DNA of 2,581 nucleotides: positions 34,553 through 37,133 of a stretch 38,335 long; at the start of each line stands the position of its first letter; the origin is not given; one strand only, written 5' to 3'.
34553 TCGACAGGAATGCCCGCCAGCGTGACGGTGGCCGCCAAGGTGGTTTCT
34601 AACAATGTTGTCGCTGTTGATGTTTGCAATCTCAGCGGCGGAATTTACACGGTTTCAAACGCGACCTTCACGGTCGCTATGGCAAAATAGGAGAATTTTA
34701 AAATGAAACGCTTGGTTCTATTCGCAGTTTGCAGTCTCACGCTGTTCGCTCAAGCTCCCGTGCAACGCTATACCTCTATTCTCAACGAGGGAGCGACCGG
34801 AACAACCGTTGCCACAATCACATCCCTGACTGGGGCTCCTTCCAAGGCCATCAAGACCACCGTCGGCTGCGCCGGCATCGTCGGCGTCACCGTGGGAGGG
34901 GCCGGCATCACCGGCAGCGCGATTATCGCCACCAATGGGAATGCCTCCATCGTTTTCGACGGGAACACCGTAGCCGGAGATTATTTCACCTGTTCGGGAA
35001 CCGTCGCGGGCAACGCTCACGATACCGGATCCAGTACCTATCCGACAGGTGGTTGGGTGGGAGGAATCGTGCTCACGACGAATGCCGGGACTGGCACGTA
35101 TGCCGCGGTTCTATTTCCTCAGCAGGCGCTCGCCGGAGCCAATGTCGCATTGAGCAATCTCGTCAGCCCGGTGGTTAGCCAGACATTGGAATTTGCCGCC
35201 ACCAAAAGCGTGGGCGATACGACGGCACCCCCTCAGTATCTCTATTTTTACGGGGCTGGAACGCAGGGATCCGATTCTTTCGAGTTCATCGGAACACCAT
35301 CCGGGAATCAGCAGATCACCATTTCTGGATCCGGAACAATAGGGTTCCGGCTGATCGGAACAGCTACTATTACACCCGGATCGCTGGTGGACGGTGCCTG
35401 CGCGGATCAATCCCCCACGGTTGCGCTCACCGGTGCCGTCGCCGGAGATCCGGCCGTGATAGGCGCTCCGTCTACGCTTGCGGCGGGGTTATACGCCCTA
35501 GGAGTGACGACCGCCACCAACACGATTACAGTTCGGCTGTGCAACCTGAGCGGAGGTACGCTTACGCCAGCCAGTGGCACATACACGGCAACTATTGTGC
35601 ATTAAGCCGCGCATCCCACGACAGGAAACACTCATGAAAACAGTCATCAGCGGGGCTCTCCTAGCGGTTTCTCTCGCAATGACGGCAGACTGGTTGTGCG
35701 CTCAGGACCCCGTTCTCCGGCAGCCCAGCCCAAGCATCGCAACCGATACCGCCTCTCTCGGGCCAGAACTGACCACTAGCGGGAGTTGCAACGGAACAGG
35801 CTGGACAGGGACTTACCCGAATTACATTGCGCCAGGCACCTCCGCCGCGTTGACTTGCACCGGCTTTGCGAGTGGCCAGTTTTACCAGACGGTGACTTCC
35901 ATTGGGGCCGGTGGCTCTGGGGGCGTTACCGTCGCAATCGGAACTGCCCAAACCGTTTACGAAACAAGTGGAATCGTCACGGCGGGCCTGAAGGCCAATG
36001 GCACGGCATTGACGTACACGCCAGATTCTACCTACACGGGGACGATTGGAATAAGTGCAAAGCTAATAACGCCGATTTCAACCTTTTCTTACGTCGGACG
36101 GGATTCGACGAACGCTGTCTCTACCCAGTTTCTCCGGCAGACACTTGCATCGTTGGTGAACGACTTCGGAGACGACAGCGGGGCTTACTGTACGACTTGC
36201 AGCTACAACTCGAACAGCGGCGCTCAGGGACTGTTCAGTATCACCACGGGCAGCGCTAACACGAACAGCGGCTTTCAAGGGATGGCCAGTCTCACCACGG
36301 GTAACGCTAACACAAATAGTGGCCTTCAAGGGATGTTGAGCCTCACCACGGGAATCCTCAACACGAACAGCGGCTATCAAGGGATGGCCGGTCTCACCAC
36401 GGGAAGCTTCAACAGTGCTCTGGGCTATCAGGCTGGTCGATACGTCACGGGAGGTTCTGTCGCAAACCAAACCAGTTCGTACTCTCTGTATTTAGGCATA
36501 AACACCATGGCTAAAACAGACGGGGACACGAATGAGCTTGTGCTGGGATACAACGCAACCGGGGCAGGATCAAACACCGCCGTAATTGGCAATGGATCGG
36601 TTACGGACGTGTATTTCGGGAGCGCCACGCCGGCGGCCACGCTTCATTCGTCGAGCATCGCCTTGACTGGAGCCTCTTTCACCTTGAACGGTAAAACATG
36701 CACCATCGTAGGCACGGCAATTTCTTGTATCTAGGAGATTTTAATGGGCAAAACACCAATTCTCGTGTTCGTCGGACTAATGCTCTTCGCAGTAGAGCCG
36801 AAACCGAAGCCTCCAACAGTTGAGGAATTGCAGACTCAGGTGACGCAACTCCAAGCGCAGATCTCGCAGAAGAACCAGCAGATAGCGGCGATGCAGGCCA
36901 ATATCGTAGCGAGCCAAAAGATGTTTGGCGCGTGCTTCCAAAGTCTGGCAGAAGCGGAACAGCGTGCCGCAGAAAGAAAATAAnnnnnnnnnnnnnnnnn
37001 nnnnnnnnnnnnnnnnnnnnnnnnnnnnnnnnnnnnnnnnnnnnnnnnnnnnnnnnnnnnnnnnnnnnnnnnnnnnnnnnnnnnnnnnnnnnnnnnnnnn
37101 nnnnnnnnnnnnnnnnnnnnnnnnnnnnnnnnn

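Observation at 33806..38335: Six consecutive genes all encoding Sec-type signal peptides, in the position where receptor-binding genes would be expected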

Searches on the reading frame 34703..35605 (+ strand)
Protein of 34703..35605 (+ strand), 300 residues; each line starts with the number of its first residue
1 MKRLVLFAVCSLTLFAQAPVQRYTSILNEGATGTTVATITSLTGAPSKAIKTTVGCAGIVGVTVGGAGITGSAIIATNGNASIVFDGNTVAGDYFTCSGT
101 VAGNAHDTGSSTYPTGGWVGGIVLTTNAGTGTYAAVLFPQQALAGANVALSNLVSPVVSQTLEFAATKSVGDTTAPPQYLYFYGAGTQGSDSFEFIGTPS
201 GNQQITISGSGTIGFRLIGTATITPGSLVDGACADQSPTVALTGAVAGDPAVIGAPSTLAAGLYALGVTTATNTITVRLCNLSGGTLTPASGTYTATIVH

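Call 5: search_protein_families(library=pfam, max_evalue=0.1, proteins=[window:34703-35602:+])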
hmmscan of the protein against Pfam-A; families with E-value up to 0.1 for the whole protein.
seq(300 aa): 0 families

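Call 6: search_protein_families(library=phrogs, max_evalue=0.1, proteins=[window:34703-35602:+])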
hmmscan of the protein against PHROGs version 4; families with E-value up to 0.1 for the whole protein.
seq(300 aa): 0 families

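Call 29: find_encoding_contigs(protein=window:34703-35605:+, flank=10000, max_places=6)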
Protein window:34703-35605:+ (300 aa): 23 contigs read that carry it; 6 places shown.
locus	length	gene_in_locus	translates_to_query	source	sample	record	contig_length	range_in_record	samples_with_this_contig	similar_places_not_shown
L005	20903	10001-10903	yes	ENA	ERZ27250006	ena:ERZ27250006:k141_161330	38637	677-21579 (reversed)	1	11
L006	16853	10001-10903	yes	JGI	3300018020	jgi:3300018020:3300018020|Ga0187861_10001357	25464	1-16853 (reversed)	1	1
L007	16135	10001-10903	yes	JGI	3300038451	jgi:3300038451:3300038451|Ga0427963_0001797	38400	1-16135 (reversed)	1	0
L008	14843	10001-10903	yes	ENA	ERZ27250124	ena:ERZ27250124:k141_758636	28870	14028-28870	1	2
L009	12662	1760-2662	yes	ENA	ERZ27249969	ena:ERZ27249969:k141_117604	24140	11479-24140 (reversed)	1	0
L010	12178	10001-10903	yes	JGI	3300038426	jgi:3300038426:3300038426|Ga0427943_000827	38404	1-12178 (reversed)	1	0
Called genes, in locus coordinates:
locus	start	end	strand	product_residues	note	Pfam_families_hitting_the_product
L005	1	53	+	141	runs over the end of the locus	-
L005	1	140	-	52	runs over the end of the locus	-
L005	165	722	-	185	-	-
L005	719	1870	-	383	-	-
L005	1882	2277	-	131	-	-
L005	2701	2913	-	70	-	-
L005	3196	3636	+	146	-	PF06147:DUF968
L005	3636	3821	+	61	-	-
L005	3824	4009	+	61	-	-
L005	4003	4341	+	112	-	-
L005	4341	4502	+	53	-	-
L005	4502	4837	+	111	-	-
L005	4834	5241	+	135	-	-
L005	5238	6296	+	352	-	PF07460:NUMOD3 (faint)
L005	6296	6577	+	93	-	-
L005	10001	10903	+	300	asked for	-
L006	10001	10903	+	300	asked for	-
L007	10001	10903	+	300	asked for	-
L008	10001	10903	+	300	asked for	-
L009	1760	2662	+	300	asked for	-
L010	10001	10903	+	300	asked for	-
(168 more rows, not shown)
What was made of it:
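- On GH172 / DUF2961 (g5): The public record also lists GH172_1st as faint (call 29).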

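Call 121: search_protein_families(library=ncbifam, max_evalue=0.05, proteins=[window:34703-35605:+])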
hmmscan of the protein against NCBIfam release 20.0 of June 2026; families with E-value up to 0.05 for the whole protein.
window:34703-35605:+ (300 aa): 0 families

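Call 122: search_protein_families(library=padloc, max_evalue=0.01, proteins=[window:34703-35605:+])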
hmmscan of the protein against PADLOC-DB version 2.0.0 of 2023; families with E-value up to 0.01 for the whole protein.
window:34703-35605:+ (300 aa): 0 families

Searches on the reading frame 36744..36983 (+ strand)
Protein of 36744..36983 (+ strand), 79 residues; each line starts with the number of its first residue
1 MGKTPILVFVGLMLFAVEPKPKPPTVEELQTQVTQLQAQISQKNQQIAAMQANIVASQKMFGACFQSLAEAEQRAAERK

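Call 5: search_protein_families(library=pfam, max_evalue=0.1, proteins=[window:36744-36980:+])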
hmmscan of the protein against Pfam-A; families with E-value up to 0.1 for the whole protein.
seq(79 aa): 10 families
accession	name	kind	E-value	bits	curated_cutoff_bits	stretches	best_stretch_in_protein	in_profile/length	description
PF14817.11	HAUS5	-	0.0012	18.2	25.6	1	27-75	80-128/643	HAUS augmin-like complex subunit 5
PF25481.1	Nucleoprot-TPR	-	0.0016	18.9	27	1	27-77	29-79/80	Nucleoprotein TPR-like domain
PF23203.1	KIF21A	-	0.0031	17.7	28.5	1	22-57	67-102/161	KIF21A-like domain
PF04102.17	SlyX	-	0.0032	18.5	30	1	26-72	5-51/67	SlyX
PF17749.6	MIP-T3_C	-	0.0047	17.4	25.8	1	26-59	112-145/154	Microtubule-binding protein MIP-T3 C-terminal region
PF04977.20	DivIC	-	0.0085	16.3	28.9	1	25-56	18-49/80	Septum formation initiator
PF06810.17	Phage_scaffold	-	0.023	15.1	35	1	26-53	65-96/170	Phage capsid assembly scaffolding protein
PF03999.17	MAP65_ASE1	-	0.028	13.6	26.9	1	18-67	137-186/477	Microtubule associated protein (MAP65/ASE1 family)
PF20882.2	Sos7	-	0.08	13.5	27.3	1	22-57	32-67/75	Kinetochore protein Sos7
PF16589.12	BRCT_2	-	0.09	13.5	27.3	1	8-69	2-58/86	BRCT domain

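Call 6: search_protein_families(library=phrogs, max_evalue=0.1, proteins=[window:36744-36980:+])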
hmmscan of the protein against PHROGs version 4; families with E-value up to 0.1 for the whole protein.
seq(79 aa): 10 families
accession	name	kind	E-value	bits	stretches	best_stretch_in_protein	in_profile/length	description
phrog_89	-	lysis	0.0011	19.9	1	26-78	24-83/143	Rz-like spanin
phrog_739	-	lysis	0.0042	18.3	1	20-71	28-74/122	Rz-like spanin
phrog_1766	-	tail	0.0055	17.9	1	21-75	66-119/127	tail fiber protein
phrog_2619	-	unknown function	0.011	17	1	27-71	57-101/124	-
phrog_4172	-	unknown function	0.016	16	1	33-63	30-60/101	-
phrog_3913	-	unknown function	0.024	15.9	1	6-51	16-59/89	-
phrog_2380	-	unknown function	0.025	16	1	19-77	9-53/74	-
phrog_11382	-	unknown function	0.048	15.1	1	28-77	65-113/117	-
phrog_10966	-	unknown function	0.063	14.2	1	25-64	159-198/252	-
phrog_12917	-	unknown function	0.082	14.3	1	24-60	44-80/110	-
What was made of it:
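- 36744..36983 (+): g4, 79 aa. N-terminal hydrophobic segment (signal-anchor or signal peptide), a Pro/Lys linker and a coiled coil. Only weak coiled-coil-driven hits to Rz-like spanin PHROGs (E about 1e-3, call 6).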

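Call 121: search_protein_families(library=ncbifam, max_evalue=0.05, proteins=[window:36744-36983:+])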
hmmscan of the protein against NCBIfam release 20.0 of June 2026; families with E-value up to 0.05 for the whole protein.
window:36744-36983:+ (79 aa): 8 families
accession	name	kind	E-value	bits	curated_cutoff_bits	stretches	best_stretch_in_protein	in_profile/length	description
NF049873.2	cytotoxin_MakE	exception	0.00068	18.7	360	1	25-59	150-184/352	alpha-pore-forming cytotoxin subunit MakE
NF007785.0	PRK10476.1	equivalog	0.0052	15.7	376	1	11-59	73-121/347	multidrug transporter subunit MdtN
TIGR01010.1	BexC_CtrB_KpsE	subfamily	0.0063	15.7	437.5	1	22-73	240-288/362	polysaccharide export inner-membrane protein, BexC/CtrB/KpsE family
NF037954.1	het_cyst_PatD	equivalog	0.0068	16.8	50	1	27-74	10-57/116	heterocyst frequency control protein PatD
NF049847.1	FtsL_COG5462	equivalog_domain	0.0083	15.8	50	1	25-53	24-52/85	cell division protein FtsL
NF052320.1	Cbp1_fam_LP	subfamily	0.0083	15.7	90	1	26-56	118-148/286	Cbp1 family collagen-binding glycoprotein adhesin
TIGR04523.1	Mplasa_alph_rch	subfamily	0.017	13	270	1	26-59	220-253/745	helix-rich protein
NF038291.1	rep_pAB02_ORF2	subfamily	0.022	15.1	85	1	25-62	68-105/172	plasmid replication DNA-binding protein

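Call 122: search_protein_families(library=padloc, max_evalue=0.01, proteins=[window:36744-36983:+])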
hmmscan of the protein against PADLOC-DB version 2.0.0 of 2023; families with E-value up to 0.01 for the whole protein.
window:36744-36983:+ (79 aa): 0 families
